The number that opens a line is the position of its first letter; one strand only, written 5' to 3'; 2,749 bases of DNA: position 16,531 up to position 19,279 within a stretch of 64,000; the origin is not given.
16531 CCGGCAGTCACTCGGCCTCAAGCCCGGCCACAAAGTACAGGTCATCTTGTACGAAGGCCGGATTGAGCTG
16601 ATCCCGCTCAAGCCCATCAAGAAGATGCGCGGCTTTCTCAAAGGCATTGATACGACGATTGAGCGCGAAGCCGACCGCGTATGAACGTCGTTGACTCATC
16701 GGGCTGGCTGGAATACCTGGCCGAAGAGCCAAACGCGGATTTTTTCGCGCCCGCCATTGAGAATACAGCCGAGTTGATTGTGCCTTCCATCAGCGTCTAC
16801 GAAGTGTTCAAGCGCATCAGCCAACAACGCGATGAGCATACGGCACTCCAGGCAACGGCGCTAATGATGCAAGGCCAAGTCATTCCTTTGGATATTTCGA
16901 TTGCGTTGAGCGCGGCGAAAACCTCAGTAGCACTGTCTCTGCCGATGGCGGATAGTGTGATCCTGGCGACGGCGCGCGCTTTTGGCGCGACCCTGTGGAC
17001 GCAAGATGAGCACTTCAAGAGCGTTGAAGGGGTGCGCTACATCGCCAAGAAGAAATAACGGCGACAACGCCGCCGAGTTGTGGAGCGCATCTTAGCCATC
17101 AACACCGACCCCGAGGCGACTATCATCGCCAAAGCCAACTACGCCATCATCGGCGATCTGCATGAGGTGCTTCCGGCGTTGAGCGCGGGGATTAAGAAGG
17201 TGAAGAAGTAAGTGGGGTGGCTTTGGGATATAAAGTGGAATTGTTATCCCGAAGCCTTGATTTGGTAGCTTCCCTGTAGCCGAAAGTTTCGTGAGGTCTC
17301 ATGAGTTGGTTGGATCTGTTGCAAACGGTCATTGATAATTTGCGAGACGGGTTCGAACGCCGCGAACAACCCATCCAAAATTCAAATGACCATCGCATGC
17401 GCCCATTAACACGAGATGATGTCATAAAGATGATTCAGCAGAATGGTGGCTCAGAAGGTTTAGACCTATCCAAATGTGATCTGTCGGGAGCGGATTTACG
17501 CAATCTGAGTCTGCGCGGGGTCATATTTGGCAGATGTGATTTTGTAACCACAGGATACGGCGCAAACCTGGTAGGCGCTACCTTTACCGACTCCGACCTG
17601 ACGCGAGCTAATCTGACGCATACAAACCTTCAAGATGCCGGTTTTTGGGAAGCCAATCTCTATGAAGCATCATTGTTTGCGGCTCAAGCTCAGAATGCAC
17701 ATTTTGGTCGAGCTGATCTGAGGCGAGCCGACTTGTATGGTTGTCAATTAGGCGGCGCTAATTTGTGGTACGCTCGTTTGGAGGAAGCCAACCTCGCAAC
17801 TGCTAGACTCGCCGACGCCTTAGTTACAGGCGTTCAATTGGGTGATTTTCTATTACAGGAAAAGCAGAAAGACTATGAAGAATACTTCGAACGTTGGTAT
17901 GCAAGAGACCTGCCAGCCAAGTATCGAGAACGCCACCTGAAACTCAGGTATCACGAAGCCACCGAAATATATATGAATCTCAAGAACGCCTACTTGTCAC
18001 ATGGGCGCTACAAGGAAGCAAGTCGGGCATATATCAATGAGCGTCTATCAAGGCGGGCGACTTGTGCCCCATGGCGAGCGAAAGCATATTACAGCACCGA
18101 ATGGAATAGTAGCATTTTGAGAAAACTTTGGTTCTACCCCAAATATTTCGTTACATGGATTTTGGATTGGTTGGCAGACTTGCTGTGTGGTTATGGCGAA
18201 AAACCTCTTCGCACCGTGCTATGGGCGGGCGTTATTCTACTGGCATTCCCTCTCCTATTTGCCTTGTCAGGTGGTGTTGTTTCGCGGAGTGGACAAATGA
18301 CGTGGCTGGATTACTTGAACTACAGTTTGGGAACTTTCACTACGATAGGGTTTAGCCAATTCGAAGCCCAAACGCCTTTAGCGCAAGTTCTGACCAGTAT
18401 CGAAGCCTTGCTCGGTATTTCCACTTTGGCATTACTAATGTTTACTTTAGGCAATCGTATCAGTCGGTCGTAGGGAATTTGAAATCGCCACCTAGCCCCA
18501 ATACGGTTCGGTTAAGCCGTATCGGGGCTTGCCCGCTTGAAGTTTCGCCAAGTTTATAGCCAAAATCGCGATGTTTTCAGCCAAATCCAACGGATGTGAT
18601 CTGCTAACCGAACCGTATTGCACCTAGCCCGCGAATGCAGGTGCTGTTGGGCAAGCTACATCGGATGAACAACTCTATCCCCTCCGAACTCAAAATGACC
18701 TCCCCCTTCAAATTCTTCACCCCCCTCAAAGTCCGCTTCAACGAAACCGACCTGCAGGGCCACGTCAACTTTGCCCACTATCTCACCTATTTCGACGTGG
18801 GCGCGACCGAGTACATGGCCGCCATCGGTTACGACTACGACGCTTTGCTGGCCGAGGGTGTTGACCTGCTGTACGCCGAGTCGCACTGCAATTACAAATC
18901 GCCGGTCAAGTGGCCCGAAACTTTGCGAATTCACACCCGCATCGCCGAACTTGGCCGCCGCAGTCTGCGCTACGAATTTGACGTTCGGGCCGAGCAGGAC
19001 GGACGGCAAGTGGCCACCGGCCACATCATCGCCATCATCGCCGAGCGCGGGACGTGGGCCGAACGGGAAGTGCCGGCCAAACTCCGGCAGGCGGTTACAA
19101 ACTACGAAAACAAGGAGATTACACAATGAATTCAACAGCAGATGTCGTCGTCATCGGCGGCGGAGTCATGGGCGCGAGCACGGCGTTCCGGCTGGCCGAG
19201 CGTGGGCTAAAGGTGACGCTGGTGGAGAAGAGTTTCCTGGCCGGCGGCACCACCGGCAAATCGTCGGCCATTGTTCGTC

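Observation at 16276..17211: vapBC cassette inserted at the etfA 3' end, flanked by a 128-nt direct duplication of the gene end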

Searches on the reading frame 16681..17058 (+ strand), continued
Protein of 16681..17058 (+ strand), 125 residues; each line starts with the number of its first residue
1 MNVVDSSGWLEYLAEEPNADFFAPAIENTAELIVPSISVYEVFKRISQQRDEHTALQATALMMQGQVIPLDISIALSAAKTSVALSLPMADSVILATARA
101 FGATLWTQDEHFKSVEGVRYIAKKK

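Call 70: find_encoding_contigs(protein=P0038, flank=3000, max_places=6)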
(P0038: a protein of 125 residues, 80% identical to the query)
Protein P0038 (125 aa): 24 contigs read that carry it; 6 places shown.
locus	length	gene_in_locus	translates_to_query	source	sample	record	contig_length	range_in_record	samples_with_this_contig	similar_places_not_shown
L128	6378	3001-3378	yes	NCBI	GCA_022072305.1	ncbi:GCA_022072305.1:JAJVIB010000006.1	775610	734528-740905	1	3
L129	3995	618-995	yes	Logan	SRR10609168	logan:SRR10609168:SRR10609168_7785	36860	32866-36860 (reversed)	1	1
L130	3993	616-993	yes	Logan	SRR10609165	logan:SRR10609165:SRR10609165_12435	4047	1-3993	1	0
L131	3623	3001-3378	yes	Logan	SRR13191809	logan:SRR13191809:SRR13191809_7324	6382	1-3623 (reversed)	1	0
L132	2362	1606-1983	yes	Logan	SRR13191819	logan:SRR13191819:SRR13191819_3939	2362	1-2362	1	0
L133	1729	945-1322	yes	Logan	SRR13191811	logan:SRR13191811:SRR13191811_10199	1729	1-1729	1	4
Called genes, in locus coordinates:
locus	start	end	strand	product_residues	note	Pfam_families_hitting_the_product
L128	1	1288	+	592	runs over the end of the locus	PF05524:PEP-utilisers_N, PF00391:PEP-utilizers, PF02896:PEP-utilizers_C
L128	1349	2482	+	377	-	PF00438:S-AdoMet_synt_N, PF02772:S-AdoMet_synt_M, PF02773:S-AdoMet_synt_C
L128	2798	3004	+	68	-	PF04014:MazE_antitoxin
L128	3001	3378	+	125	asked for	PF01850:PIN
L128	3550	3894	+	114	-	-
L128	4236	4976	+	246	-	PF00005:ABC_tran, PF13304:AAA_21 (weak)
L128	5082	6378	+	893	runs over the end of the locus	PF12730:ABC2_membrane_4 (weak), PF12698:ABC2_membrane_3 (weak), PF13346:ABC2_membrane_5 (weak), PF23357:DUF7088, PF09822:ABC_transp_aux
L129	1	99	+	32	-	?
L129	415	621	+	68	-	PF04014:MazE_antitoxin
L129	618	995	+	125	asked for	PF01850:PIN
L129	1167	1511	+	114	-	-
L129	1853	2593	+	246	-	PF00005:ABC_tran, PF13304:AAA_21 (weak)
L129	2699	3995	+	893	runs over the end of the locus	PF12730:ABC2_membrane_4 (weak), PF12698:ABC2_membrane_3 (weak), PF13346:ABC2_membrane_5 (weak), PF23357:DUF7088, PF09822:ABC_transp_aux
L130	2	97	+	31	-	?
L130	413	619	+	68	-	PF04014:MazE_antitoxin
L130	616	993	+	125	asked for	PF01850:PIN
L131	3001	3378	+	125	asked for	PF01850:PIN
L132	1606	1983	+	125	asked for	PF01850:PIN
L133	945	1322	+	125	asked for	PF01850:PIN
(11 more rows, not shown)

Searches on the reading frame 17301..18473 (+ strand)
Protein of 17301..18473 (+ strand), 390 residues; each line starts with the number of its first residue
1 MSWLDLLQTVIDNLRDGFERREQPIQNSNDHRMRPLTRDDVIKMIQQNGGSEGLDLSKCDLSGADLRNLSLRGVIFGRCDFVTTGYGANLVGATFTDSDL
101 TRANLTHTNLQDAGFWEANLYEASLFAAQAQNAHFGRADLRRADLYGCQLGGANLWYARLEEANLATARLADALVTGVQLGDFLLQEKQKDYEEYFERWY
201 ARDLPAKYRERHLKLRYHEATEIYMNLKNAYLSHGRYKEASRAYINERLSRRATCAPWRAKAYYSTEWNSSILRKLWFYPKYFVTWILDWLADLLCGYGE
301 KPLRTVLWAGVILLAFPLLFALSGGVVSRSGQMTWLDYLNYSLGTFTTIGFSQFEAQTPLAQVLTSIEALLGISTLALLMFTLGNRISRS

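Call 5: search_protein_families(library=pfam, proteins=[window:17301-18473:+])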
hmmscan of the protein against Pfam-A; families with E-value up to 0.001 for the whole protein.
window:17301-18473:+ (390 aa): 5 families
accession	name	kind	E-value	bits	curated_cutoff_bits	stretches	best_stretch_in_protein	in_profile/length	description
PF00805.28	Pentapeptide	-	5.6e-22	77.4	20.2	4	118-156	1-39/40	Pentapeptide repeats (8 copies)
PF13599.13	Pentapeptide_4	-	1.7e-12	47.6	38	1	74-144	6-77/78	Pentapeptide repeat region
PF07885.22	Ion_trans_2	-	5.2e-10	39.5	22.5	1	319-388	16-78/79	Ion channel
PF13576.12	Pentapeptide_3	-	3.7e-08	33.9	27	0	87-118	14-47/48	Pentapeptide repeats (9 copies)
PF25296.1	Decapeptide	-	2.2e-05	24.7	45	0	90-143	17-70/74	Decapeptide repeat region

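Call 20: search_protein_families(library=padloc, proteins=[window:17301-18473:+], max_evalue=0.01)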
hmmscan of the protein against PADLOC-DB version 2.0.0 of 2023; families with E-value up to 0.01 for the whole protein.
window:17301-18473:+ (390 aa): 0 families

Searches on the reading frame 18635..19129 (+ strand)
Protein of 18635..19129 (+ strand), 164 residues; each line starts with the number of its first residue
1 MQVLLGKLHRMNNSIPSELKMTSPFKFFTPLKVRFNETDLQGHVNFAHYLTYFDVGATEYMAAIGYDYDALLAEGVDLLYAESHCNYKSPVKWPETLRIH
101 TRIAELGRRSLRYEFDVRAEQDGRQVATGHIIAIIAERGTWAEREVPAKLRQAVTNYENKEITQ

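Call 5: search_protein_families(library=pfam, proteins=[window:18635-19129:+])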
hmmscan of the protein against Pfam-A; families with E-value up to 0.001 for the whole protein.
window:18635-19129:+ (164 aa): 3 families
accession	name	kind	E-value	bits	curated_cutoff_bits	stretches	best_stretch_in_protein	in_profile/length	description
PF13279.12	4HBT_2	-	3.2e-20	73.2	25.5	1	33-153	1-121/122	Thioesterase-like superfamily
PF03061.28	4HBT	-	7.9e-16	58.6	20.6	1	41-123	1-76/79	Thioesterase superfamily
PF01643.23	Acyl-ACP_TE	-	0.00019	21.6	23.7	1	27-140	4-117/131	Acyl-ACP thioesterase N-terminal domain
